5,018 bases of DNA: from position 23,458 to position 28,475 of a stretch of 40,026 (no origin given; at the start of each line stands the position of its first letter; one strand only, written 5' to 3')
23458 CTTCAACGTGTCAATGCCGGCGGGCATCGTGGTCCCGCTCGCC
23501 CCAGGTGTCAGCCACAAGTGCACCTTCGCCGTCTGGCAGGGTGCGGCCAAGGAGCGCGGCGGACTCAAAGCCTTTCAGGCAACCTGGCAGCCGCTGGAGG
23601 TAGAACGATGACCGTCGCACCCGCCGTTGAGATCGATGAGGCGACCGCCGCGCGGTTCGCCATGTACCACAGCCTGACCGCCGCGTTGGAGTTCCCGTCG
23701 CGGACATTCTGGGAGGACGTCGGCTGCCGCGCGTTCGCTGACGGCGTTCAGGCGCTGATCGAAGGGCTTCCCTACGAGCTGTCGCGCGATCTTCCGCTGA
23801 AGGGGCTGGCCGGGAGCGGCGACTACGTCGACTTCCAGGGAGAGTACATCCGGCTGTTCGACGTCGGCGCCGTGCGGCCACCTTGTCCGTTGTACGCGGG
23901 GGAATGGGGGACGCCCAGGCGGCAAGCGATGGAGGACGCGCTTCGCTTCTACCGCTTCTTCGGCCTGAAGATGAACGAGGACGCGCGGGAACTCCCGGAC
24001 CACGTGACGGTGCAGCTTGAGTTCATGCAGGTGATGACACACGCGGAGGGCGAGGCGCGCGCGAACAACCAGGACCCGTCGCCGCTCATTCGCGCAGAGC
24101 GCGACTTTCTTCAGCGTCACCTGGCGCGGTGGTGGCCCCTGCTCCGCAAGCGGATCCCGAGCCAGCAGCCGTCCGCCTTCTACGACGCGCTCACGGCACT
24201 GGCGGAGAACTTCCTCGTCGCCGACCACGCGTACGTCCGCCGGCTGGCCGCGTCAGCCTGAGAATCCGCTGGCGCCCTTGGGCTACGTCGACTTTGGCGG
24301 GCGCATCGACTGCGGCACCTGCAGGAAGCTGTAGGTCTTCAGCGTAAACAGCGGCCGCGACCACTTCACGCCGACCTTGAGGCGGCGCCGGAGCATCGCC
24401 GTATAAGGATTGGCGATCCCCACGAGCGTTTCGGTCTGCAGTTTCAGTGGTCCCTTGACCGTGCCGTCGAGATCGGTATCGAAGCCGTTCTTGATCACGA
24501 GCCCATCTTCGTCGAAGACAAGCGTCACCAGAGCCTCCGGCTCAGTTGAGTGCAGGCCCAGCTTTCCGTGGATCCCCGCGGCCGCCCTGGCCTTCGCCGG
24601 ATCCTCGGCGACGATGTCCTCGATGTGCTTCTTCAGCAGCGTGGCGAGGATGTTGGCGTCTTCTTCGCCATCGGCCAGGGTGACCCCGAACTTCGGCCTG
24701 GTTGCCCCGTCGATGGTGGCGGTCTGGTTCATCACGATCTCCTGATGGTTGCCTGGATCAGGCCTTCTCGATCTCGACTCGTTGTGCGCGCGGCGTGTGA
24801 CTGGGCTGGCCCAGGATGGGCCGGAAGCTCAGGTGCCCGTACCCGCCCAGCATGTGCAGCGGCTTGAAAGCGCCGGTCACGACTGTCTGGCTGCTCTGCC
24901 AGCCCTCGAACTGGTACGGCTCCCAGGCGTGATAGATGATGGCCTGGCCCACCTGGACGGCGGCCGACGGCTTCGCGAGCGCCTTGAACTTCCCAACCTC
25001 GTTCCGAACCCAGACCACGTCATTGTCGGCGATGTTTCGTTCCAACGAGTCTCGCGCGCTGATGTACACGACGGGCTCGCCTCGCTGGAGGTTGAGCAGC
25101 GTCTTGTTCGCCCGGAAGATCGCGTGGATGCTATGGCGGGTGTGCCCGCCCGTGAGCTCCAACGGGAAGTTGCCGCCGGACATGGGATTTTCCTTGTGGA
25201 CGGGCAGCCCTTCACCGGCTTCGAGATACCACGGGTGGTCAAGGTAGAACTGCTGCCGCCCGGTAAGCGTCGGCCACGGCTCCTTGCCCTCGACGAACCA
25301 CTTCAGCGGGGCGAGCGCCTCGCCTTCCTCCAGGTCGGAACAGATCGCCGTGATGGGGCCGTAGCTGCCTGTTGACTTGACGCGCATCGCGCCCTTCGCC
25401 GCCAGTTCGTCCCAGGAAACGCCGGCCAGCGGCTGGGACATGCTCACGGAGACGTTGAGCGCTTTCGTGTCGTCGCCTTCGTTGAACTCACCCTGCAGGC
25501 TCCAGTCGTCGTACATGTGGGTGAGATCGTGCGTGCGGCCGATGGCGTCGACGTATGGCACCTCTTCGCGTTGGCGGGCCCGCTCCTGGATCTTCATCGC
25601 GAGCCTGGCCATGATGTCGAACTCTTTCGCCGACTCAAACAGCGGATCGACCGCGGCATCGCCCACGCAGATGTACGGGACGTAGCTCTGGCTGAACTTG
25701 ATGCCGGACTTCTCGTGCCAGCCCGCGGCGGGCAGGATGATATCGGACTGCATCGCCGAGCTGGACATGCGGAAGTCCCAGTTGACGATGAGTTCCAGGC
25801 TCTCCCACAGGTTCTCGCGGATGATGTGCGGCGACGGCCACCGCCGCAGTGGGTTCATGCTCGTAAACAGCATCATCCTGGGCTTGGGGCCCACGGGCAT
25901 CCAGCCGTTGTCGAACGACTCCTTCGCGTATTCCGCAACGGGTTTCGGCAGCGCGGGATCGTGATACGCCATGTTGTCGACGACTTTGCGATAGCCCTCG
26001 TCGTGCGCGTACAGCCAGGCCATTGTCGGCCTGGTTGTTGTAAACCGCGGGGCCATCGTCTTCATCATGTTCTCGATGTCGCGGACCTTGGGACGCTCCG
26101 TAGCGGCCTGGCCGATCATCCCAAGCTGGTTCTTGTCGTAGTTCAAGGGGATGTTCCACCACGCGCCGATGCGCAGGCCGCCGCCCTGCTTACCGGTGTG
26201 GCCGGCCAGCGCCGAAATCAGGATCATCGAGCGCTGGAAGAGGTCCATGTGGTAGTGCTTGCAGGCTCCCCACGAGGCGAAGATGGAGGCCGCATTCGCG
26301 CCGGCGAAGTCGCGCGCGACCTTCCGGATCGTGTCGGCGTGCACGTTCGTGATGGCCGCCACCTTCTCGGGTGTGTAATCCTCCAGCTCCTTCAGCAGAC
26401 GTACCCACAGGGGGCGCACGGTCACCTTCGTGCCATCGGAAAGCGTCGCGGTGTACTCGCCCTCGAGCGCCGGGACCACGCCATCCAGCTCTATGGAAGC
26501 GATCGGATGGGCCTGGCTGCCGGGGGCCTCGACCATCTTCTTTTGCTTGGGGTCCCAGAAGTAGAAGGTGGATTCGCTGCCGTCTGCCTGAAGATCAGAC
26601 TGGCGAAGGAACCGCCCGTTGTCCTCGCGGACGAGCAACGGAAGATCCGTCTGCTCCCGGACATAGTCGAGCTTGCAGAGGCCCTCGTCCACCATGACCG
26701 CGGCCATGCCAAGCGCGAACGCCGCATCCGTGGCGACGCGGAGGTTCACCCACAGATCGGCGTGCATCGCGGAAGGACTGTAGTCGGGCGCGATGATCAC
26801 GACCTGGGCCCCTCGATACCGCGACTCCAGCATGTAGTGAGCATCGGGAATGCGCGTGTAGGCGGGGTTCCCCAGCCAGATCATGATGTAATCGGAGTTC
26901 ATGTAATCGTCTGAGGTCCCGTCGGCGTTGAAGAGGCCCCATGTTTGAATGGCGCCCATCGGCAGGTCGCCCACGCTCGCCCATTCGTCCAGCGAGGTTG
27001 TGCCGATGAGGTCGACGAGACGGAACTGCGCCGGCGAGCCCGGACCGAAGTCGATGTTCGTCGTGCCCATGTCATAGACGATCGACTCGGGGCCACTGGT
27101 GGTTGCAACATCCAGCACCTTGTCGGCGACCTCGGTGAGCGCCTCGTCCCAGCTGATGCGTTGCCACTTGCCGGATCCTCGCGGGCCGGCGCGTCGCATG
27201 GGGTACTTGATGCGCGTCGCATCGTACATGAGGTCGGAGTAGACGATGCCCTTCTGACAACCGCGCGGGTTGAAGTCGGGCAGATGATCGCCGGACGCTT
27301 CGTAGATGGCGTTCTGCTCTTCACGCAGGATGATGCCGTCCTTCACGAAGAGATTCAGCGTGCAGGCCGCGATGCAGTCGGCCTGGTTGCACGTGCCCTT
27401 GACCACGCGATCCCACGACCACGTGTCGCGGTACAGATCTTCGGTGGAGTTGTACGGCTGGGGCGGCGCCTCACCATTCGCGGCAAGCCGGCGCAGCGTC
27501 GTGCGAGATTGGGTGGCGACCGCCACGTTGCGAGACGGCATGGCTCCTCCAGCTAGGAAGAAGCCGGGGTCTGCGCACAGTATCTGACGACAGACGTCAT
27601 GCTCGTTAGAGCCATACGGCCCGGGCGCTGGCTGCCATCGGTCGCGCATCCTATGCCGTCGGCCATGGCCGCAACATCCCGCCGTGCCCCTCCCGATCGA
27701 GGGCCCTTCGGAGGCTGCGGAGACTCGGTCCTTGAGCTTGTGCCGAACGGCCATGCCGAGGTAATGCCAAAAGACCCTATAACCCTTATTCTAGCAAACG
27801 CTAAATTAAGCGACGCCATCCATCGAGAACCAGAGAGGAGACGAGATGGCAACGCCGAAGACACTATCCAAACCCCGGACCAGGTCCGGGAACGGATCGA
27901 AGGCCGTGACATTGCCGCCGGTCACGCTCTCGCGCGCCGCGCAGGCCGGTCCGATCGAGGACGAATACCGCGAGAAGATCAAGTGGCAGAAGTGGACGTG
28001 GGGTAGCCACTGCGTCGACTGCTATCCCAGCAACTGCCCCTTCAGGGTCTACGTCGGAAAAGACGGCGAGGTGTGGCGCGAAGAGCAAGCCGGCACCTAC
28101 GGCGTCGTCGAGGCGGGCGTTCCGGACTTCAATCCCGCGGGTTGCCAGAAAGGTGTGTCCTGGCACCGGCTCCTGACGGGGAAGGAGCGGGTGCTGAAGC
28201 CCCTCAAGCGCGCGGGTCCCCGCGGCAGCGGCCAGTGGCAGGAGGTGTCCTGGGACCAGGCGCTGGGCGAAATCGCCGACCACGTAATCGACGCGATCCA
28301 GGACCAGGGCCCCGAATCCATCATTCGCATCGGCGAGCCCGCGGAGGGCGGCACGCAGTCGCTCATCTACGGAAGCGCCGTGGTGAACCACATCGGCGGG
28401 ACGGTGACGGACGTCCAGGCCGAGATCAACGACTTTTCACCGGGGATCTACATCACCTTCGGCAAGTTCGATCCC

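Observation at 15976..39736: Five paralogous type-II Mo-bisPGD catalytic subunits in 24 kb, served by only two beta, two gamma and one delta subunit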

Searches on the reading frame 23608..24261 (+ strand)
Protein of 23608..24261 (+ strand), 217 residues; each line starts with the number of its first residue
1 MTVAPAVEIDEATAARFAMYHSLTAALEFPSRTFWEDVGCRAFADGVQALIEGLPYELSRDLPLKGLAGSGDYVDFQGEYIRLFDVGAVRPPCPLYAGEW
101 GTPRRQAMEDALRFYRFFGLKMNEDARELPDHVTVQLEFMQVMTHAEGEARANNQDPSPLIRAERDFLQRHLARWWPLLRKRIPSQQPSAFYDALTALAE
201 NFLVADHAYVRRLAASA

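Call 16: search_protein_families(library=ncbifam, proteins=[window:23608-24261:+], max_evalue=0.00001)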
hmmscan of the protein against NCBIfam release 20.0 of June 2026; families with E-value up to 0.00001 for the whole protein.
window:23608-24261:+ (217 aa): 4 families
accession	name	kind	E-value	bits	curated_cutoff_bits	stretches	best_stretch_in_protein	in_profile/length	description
TIGR03482.1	DMSO_red_II_cha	subfamily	2.3e-43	148.5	152.3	1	15-210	1-192/197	DMSO reductase family type II enzyme chaperone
NF042981.1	EthbenzDh_ebdD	equivalog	1.3e-23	83.8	360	1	10-213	13-218/222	ethylbenzene dehydrogenase subunit delta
NF003442.0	PRK04976.1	equivalog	7.7e-11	42.3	132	1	91-209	95-207/211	molecular chaperone TorD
NF011628.0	PRK15054.1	equivalog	5.6e-06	26.2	410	1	102-178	78-150/231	nitrate reductase molybdenum cofactor assembly chaperone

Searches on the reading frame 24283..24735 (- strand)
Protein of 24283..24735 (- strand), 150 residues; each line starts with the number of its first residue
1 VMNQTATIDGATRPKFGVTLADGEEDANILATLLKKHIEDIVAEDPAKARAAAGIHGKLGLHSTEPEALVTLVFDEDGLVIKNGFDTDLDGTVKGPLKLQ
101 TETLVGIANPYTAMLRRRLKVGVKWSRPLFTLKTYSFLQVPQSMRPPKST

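Call 3: search_protein_families(library=pfam, proteins=[window:24283-24735:-], max_evalue=0.01)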
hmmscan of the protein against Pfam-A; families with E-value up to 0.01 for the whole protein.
window:24283-24735:- (150 aa): 1 family
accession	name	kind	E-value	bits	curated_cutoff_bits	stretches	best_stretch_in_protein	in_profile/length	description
PF02036.22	SCP2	-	0.00054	20.7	21.3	1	39-121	2-86/101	SCP-2 sterol transfer family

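Call 25: search_protein_families(library=ncbifam, proteins=[window:24283-24735:-], max_evalue=0.01)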
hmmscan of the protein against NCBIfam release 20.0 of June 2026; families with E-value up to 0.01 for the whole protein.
window:24283-24735:- (150 aa): 0 families

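Call 26: search_protein_families(library=pfam, proteins=[window:24283-24735:-], max_evalue=5)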
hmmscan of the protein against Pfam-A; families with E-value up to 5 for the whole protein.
window:24283-24735:- (150 aa): 1 family
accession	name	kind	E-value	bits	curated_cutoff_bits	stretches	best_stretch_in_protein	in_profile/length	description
PF02036.22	SCP2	-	0.00054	20.7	21.3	1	39-121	2-86/101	SCP-2 sterol transfer family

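Call 57: search_protein_families(library=pfam, alignment_id=A2, max_evalue=0.01)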
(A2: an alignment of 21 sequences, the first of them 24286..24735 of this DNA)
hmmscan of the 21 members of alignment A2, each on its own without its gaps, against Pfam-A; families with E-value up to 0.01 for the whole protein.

A. member 1, window:24286-24735:- (150 aa): 1 family
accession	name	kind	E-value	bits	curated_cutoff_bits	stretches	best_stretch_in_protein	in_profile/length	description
PF02036.22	SCP2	-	0.00054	20.7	21.3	1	39-121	2-86/101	SCP-2 sterol transfer family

B. families by the number of members that match (of 21 scanned): 1 family
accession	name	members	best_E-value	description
PF02036.22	SCP2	17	2.1e-07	SCP-2 sterol transfer family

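Call 58: search_solved_structures(query=A2, max_evalue=1)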
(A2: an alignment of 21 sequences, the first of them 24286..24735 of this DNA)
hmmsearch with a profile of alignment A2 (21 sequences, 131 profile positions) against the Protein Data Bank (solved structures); distinct sequences matched with E-value up to 1: 3.
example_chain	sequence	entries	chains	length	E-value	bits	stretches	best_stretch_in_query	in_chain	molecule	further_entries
1c44_A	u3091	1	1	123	0.61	13.3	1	15-106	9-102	PROTEIN (STEROL CARRIER PROTEIN 2)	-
2cx7_A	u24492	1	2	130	0.64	13.2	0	66-111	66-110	Sterol carrier protein 2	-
1wfr_A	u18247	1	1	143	0.71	13.1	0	66-113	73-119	Hypothetical Protein TT1886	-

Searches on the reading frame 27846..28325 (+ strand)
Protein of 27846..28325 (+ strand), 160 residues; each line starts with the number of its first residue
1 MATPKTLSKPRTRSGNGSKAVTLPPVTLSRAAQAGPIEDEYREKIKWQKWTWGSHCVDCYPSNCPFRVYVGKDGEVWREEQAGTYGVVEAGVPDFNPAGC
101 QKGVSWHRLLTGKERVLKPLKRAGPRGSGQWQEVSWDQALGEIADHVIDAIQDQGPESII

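Call 21: search_solved_structures(query=window:27846-28325:+, max_evalue=1e-10, show_alignments=3)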
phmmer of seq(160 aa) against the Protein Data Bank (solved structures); distinct sequences matched with E-value up to 1e-10: 3.
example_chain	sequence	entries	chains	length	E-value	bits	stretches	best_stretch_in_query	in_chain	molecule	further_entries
2ivf_A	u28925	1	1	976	5.3e-33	117.6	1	36-159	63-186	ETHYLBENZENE DEHYDROGENASE ALPHA-SUBUNIT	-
5e7o_A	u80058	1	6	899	2.3e-23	86.2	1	33-159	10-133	DMSO reductase family type II enzyme, molybdopterin subunit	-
4ydd_A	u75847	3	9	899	2.3e-23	86.2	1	33-159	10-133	DMSO reductase family type II enzyme, molybdopterin subunit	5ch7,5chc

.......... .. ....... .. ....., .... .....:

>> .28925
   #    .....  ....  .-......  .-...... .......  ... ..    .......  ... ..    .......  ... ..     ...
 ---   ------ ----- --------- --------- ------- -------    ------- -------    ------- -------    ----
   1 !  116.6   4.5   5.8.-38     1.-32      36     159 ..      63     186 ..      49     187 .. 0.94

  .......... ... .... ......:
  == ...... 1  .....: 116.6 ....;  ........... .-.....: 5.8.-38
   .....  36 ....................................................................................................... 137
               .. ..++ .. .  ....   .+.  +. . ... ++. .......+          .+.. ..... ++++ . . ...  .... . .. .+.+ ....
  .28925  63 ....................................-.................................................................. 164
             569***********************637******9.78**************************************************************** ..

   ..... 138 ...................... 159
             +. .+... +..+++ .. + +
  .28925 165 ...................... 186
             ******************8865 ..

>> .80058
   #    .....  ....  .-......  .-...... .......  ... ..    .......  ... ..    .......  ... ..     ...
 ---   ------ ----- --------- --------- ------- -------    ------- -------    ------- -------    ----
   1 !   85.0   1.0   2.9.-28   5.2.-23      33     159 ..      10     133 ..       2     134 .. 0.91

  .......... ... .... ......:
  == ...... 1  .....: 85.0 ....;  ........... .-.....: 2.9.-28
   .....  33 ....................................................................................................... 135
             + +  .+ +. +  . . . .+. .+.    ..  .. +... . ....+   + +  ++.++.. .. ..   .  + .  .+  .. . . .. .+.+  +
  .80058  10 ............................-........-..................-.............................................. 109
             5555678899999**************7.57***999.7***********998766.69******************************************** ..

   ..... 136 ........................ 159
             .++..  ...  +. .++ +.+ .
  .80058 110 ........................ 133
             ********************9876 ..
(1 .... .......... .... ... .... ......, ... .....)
